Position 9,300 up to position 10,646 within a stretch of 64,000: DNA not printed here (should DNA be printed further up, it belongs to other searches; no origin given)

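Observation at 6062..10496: MalT-like STAND regulator flanked by a full-length and a decayed EEP nuclease/phosphatase paralog (diverged direct repeats)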

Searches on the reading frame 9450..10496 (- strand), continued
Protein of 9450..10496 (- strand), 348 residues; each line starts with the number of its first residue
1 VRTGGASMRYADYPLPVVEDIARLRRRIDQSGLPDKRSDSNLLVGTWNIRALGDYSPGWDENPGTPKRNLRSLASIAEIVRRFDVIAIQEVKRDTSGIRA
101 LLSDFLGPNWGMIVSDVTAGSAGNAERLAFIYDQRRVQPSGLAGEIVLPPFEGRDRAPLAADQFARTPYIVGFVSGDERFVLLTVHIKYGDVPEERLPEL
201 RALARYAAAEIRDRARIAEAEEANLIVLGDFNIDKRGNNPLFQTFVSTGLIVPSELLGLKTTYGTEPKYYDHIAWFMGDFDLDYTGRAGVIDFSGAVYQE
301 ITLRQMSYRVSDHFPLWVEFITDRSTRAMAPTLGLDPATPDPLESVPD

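Call 28: find_encoding_contigs(protein=P0003, flank=6000, max_places=3)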
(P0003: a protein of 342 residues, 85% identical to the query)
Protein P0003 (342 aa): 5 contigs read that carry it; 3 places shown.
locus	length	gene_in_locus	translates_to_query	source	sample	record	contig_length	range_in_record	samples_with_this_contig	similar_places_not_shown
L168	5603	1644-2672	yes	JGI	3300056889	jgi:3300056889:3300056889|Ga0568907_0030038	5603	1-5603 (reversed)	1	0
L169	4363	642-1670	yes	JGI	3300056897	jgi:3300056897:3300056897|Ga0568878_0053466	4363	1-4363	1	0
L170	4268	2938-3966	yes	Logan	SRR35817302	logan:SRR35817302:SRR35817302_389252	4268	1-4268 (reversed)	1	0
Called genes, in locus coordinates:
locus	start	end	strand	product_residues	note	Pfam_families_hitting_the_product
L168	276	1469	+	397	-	PF04015:DUF362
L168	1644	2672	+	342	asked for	PF03372:Exo_endo_phos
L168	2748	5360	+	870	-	PF13191:AAA_16, PF25873:WHD_MalT, PF17874:TPR_MalT, PF00196:GerE, PF08281:Sigma70_r4_2 (weak)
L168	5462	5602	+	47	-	?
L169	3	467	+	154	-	?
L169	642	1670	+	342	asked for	PF03372:Exo_endo_phos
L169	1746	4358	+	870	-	PF13191:AAA_16, PF25873:WHD_MalT, PF17874:TPR_MalT, PF00196:GerE, PF08281:Sigma70_r4_2 (weak)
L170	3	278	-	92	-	?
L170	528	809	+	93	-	-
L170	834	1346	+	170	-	PF04191:PEMT, PF04140:ICMT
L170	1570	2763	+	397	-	PF04015:DUF362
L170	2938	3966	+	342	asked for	PF03372:Exo_endo_phos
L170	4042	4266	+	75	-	?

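Call 29: search_protein_families(library=padloc, proteins=[window:9450-10475:-], max_evalue=0.01)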
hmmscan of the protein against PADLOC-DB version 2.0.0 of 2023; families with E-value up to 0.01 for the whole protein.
window:9450-10475:- (341 aa): 0 families

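Call 30: search_solved_structures(query=window:9450-10475:-, max_evalue=0.01, show_alignments=1)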
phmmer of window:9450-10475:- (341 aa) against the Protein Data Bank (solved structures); distinct sequences matched with E-value up to 0.01: 4.
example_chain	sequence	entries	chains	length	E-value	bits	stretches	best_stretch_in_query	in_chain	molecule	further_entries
1dnk_A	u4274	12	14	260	0.00094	21.6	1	60-310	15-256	PROTEIN (DEOXYRIBONUCLEASE I (DNASE I) (E.C.3.1.21.1)) | Deoxyribonuclease-1 | DEOXYRIBONUCLEASE I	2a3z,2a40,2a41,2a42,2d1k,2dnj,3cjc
9fju_E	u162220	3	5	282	0.0012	21.3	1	60-310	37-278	Deoxyribonuclease-1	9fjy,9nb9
1atn_D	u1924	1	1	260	0.0014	21.1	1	60-310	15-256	DEOXYRIBONUCLEASE I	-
7kiu_A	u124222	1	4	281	0.0045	19.4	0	64-226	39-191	Deoxyribonuclease gamma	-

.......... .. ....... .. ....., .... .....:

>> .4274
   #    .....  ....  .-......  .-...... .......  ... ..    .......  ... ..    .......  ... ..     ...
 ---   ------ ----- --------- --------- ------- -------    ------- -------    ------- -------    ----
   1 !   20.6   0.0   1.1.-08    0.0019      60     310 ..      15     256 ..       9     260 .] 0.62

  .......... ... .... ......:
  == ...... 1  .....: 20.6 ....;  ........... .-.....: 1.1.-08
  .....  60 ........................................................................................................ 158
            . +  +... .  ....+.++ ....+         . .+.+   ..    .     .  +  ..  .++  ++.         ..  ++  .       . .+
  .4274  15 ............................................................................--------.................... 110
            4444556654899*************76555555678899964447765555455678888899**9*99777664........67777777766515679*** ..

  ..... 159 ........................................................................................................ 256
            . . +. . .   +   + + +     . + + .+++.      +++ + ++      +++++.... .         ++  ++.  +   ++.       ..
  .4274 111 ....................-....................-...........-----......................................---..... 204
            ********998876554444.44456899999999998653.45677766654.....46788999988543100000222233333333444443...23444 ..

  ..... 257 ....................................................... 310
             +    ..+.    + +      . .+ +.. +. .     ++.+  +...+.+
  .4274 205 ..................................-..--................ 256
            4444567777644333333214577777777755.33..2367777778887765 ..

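Call 46: predict_structure(alignment_id=A1)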
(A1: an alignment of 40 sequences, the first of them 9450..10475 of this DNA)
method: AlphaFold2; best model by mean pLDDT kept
length: 341 residues; sequences in the alignment: 40
mean_pLDDT: 81.7   pTM: 0.86
mean pLDDT of the five models: 81.7, 79.7, 79.3, 78.0, 74.1
residues with pLDDT >= 90: 119; 70-90: 156; 50-70: 62; < 50: 4
segments of 3 or more residues with pLDDT < 50: none
pLDDT, mean of each block of 10 residues (from residue 1): 93 98 94 89 87 79 95 96 84 95 87 60 94 84 60 63 86 82 64 73 74 66 65 75 82 74 77 70 93 90 91 85 89 82 86
secondary structure, 60 per line:
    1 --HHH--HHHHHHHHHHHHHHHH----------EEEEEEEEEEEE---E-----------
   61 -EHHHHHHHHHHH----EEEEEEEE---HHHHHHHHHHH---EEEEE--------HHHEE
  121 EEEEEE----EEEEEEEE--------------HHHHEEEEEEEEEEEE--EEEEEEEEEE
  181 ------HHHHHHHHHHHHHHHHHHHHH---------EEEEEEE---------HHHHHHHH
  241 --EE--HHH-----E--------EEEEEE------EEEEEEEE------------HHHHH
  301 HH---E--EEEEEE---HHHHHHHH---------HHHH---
elements in order: H8-23 E34-45 H63-73 E78-85 H89-99 E103-107 E119-126 E131-138 H153-156 E157-168 E171-180 H187-207 E217-223 H233-240 E264-269 E276-283 H296-302 E309-314 H318-325 H335-338
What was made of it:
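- On EEP superfamily, DNase I-like (intact gene 9450-10475): AF2 pLDDT 81.7 and pTM 0.86 (call 46).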

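Call 48: fold_search(model_id=the predicted structure, library=pdb)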
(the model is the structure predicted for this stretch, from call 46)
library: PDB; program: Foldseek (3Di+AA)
matches with E <= 10: 756; with E <= 0.001: 190
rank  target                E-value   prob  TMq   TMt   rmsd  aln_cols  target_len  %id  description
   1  7kiu_A                4.4e-16  1.00  0.53  0.67   5.0       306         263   20  Structure of recombinant human DNase1L3 in complex with Mg2+ (released 2021-12-01)
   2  1atn_D                1.3e-15  1.00  0.57  0.73   4.7       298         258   21  Atomic structure of the actin:DNASE I complex (released 1992-07-15)
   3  2dnj_A                6.6e-15  1.00  0.56  0.74   4.4       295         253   21  DNASE I-INDUCED DNA CONFORMATION. 2 ANGSTROMS STRUCTURE OF A DNASE I-OCTAMER COMPLEX (released 1994-01-31)
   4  4awn_A                8.9e-15  1.00  0.59  0.75   4.3       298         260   19  Structure of recombinant human DNase I (rhDNaseI) in complex with Magnesium and Phosphate. (released 2013-01-09)
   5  9fju_E                1.0e-14  1.00  0.57  0.75   4.2       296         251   22  Structure of the DNase I- and phalloidin-bound pointed end of F-actin (conformer 1) (released 2024-09-11)
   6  2a42_B                2.2e-14  1.00  0.58  0.75   4.4       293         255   20  Actin-DNAse I Complex (released 2005-11-01)
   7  9nb9_E                2.5e-14  1.00  0.57  0.73   4.6       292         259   20  Viral protein DP71L in complex with phosphorylated eIF2alpha (NTD) and protein phosphatase 1A (D64A), stabilized by G- (released 2025-07-09)
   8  1dnk_A                2.8e-14  1.00  0.55  0.72   4.4       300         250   22  THE X-RAY STRUCTURE OF THE DNASE I-D(GGTATACC)2 COMPLEX AT 2.3 ANGSTROMS RESOLUTION (released 1994-01-31)
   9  2a3z_B                3.6e-14  1.00  0.60  0.77   4.3       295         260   21  Ternary complex of the WH2 domain of WASP with Actin-DNAse I (released 2005-11-01)
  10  7nzm_D                1.3e-13  1.00  0.56  0.71   4.8       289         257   19  Cryo-EM structure of pre-dephosphorylation complex of phosphorylated eIF2alpha with trapped holophosphatase (PP1A_D64A (released 2021-09-29)
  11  9yxy_A                2.3e-13  1.00  0.54  0.67   5.6       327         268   16  Crystal structure of EEPD1 EEP domain dimer at pH 5.5 (released 2026-03-18)
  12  6mal                  5.7e-13  1.00  0.52  0.57   6.4       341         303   18  Structure of human Nocturnin C-terminal domain (released 2018-09-05)
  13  6ca4_A                1.1e-12  1.00  0.49  0.66   5.1       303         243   14  Crystal structure of humanized D. rerio TDP2 by 14 mutations (released 2018-05-02)
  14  3mpr_A                1.1e-12  1.00  0.52  0.61   6.6       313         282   18  Crystal Structure of endonuclease/exonuclease/phosphatase family protein from Bacteroides thetaiotaomicron, Northeast  (released 2010-05-26)
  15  9ysf                  1.6e-12  1.00  0.54  0.68   5.0       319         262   16  Crystal structure of EEPD1 EEP domain dimer with Mg(II) (released 2026-03-18)
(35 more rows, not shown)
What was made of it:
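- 9450..10475 (-): Intact resident EEP gene, DNase I-like, 341 aa from ATG 10475. The mechanical ORF extends to GTG 10496. AF2 model pLDDT 81.7, with top PDB fold hits DNase1L3 and DNase I at E about 1e-15 (calls 46, 48).
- On EEP superfamily, DNase I-like (intact gene 9450-10475): Foldseek hits DNase1L3 and DNase I at E 4e-16 to 1e-14, with target TM 0.67-0.77 (call 48).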
